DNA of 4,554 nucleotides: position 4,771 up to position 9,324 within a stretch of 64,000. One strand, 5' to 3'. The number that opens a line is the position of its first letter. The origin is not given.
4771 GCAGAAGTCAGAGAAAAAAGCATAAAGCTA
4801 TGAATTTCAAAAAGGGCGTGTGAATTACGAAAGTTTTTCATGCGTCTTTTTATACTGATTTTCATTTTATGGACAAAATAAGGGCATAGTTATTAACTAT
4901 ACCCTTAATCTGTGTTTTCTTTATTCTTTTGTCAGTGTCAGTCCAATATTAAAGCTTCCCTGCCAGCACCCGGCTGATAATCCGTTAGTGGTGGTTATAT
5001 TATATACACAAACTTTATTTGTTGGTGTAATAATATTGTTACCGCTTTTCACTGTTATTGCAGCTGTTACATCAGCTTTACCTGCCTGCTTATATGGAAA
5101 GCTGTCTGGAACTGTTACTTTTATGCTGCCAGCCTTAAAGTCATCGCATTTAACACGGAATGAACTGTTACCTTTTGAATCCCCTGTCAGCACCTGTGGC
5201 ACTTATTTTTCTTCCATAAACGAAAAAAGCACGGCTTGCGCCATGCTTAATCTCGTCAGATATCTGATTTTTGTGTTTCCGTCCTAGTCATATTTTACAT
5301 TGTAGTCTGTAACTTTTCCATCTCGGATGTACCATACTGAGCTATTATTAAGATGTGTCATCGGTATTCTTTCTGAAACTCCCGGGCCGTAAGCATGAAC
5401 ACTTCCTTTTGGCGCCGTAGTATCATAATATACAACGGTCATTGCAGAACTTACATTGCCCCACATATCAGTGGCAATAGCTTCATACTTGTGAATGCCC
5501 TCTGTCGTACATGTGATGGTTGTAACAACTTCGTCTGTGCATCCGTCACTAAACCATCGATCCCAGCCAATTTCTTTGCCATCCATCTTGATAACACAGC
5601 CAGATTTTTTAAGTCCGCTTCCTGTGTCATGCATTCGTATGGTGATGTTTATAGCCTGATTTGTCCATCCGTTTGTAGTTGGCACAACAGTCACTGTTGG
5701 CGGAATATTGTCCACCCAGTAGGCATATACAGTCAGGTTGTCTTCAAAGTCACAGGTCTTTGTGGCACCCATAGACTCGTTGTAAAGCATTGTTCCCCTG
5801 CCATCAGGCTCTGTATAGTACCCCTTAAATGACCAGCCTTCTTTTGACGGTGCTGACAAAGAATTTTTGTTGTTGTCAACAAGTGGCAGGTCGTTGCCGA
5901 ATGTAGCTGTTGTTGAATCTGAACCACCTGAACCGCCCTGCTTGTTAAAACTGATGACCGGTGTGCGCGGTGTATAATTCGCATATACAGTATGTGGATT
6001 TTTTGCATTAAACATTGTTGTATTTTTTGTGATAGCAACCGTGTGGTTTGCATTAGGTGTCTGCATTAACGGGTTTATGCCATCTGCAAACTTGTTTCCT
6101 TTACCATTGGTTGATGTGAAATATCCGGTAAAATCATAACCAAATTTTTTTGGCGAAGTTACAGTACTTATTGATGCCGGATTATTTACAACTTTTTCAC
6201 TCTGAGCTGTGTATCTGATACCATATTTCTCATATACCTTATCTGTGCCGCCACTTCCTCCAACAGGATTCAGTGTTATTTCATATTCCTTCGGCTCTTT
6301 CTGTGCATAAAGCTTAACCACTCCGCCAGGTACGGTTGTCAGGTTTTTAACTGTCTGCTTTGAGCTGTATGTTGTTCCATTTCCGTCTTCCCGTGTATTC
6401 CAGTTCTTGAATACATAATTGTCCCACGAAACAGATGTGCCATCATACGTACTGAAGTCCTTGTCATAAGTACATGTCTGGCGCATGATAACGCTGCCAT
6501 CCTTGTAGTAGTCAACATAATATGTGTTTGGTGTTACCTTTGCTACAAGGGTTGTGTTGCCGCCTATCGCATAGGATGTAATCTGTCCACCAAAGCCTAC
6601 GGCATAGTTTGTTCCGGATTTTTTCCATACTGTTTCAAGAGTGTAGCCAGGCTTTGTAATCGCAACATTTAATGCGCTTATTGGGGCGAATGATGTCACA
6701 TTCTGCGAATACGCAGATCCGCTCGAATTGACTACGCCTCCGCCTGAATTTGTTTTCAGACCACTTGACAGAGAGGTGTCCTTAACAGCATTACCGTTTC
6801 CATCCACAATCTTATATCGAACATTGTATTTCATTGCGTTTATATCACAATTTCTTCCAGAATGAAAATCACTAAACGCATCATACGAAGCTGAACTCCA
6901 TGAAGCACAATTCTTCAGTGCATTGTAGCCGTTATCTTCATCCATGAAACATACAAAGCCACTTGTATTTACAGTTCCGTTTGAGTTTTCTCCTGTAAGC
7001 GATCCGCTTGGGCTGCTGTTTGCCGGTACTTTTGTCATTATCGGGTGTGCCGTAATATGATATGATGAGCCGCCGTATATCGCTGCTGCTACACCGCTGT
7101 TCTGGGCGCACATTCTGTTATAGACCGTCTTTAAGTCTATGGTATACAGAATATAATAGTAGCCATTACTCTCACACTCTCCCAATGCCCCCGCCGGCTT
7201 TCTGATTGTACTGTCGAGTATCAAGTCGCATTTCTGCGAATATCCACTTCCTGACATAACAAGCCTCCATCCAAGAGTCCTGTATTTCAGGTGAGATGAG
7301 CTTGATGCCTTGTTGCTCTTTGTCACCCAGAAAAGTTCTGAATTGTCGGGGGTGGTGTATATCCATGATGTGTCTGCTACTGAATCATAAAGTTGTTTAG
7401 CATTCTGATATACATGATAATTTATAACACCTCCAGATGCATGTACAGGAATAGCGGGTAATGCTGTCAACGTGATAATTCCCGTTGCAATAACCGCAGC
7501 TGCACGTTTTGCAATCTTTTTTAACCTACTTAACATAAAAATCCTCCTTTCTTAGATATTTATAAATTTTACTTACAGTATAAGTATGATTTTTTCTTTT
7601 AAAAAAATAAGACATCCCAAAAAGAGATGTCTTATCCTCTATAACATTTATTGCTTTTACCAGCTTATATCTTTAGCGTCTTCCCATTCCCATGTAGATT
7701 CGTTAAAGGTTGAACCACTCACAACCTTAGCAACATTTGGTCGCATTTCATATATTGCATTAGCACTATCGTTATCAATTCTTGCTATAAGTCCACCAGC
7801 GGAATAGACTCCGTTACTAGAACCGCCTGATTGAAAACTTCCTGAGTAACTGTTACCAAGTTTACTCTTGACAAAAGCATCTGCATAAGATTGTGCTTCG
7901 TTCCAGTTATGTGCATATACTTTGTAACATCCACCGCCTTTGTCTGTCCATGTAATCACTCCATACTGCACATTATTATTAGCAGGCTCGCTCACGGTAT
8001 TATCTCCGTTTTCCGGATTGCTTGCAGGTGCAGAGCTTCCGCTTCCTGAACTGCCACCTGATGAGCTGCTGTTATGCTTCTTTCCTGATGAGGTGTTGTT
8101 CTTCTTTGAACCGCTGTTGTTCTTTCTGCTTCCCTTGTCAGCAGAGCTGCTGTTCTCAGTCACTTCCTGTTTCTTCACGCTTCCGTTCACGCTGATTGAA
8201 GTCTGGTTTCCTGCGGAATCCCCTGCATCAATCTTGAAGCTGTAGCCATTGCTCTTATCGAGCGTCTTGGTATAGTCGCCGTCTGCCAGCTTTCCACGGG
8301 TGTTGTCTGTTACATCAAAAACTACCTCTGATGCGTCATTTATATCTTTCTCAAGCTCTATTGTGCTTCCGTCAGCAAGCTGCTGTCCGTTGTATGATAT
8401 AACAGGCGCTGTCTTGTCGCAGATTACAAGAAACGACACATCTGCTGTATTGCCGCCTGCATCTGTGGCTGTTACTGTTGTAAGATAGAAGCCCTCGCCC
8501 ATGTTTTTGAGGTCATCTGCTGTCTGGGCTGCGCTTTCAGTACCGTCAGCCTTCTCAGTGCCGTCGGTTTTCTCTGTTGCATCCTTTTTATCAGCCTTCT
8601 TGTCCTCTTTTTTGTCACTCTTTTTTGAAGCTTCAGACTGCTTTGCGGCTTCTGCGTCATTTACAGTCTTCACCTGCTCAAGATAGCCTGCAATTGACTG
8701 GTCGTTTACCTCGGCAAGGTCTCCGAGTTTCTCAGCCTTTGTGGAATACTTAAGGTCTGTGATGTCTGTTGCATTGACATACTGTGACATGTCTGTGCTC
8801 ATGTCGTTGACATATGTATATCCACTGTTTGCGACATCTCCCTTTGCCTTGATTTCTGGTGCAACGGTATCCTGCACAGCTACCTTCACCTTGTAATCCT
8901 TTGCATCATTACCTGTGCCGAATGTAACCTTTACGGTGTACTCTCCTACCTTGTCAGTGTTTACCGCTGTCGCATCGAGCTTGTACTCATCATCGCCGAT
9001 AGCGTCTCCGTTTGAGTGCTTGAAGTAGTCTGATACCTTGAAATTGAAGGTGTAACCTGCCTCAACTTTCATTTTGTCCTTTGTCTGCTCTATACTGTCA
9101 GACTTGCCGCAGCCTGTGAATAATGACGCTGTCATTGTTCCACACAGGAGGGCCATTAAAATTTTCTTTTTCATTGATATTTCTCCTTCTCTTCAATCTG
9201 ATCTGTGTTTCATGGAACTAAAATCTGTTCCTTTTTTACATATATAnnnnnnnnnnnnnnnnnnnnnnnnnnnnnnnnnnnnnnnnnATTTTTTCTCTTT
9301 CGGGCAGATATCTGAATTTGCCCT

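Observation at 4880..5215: Three-copy 3' cassette (C-terminal ~90-aa domain plus terminator) dispersed over 20 kb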

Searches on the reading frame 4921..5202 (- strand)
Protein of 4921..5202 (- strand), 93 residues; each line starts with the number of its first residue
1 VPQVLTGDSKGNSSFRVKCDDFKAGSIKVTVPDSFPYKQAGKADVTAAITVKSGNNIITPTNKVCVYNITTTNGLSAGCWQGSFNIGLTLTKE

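Call 7: search_protein_families(library=pfam, proteins=[window:4921-5202:-], max_evalue=0.01)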
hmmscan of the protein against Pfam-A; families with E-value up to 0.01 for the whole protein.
window:4921-5202:- (93 aa): 0 families

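Call 18: search_protein_families(library=phrogs, proteins=[window:4921-5202:-], max_evalue=0.001)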
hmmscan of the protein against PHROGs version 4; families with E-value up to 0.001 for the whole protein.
window:4921-5202:- (93 aa): 0 families

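Call 49: search_protein_families(library=ncbifam, proteins=[window:4921-5202:-], max_evalue=0.1)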
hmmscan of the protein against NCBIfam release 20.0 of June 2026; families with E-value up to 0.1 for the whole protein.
window:4921-5202:- (93 aa): 0 families

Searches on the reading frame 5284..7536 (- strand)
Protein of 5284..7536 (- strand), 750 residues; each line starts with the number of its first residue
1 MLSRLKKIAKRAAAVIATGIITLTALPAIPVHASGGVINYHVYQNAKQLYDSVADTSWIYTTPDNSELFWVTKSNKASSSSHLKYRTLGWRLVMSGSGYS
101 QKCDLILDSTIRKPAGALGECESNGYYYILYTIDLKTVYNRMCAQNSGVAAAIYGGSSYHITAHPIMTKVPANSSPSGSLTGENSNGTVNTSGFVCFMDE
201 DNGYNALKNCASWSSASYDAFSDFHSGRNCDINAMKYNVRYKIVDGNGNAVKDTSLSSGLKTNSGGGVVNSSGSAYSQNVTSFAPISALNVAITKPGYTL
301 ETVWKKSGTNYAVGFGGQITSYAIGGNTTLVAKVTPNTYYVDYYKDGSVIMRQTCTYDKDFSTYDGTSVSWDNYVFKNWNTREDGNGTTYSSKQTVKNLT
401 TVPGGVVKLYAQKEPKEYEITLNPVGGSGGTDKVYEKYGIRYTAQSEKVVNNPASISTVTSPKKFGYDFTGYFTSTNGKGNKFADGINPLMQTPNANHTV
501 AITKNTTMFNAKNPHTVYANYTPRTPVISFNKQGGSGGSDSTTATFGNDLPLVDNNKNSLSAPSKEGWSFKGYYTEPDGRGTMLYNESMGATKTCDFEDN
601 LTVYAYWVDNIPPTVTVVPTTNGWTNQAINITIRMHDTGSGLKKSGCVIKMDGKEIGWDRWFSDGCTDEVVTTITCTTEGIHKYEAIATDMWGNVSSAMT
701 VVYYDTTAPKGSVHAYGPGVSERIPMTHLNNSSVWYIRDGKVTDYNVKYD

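Call 7: search_protein_families(library=pfam, proteins=[window:5284-7536:-], max_evalue=0.01)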
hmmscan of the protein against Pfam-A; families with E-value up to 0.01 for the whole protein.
window:5284-7536:- (750 aa): 1 family
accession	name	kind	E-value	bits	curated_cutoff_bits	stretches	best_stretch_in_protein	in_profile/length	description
PF09479.16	Flg_new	-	5.6e-11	42.8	27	2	339-400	1-61/65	Listeria-Bacteroides repeat domain (List_Bact_rpt)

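Call 18: search_protein_families(library=phrogs, proteins=[window:5284-7536:-], max_evalue=0.001)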
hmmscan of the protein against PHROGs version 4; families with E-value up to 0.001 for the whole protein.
window:5284-7536:- (750 aa): 0 families

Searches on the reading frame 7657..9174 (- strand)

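Call 7: search_protein_families(library=pfam, proteins=[window:7657-9174:-], max_evalue=0.01)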
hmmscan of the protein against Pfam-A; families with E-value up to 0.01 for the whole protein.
window:7657-9174:- (505 aa): 0 families

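Call 18: search_protein_families(library=phrogs, proteins=[window:7657-9174:-], max_evalue=0.001)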
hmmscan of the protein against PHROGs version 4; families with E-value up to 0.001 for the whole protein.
window:7657-9174:- (505 aa): 0 families

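Call 49: search_protein_families(library=ncbifam, proteins=[window:7657-9174:-], max_evalue=0.1)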
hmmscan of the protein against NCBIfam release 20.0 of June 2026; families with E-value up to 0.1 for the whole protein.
window:7657-9174:- (505 aa): 3 families
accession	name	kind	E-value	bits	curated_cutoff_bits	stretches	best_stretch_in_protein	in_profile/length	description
NF033932.1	LapB_rpt_80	domain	7.7e-05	22.9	45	1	77-117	1-43/83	LapB repeat-containing protein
NF033510.3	Ca_tandemer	repeat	0.017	15.5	50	1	203-244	55-96/96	Ca2+-stabilized repeat-containing adhesin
NF010683.0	PRK14083.1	equivalog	0.034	12.6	455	1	110-173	411-475/604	HSP90 family protein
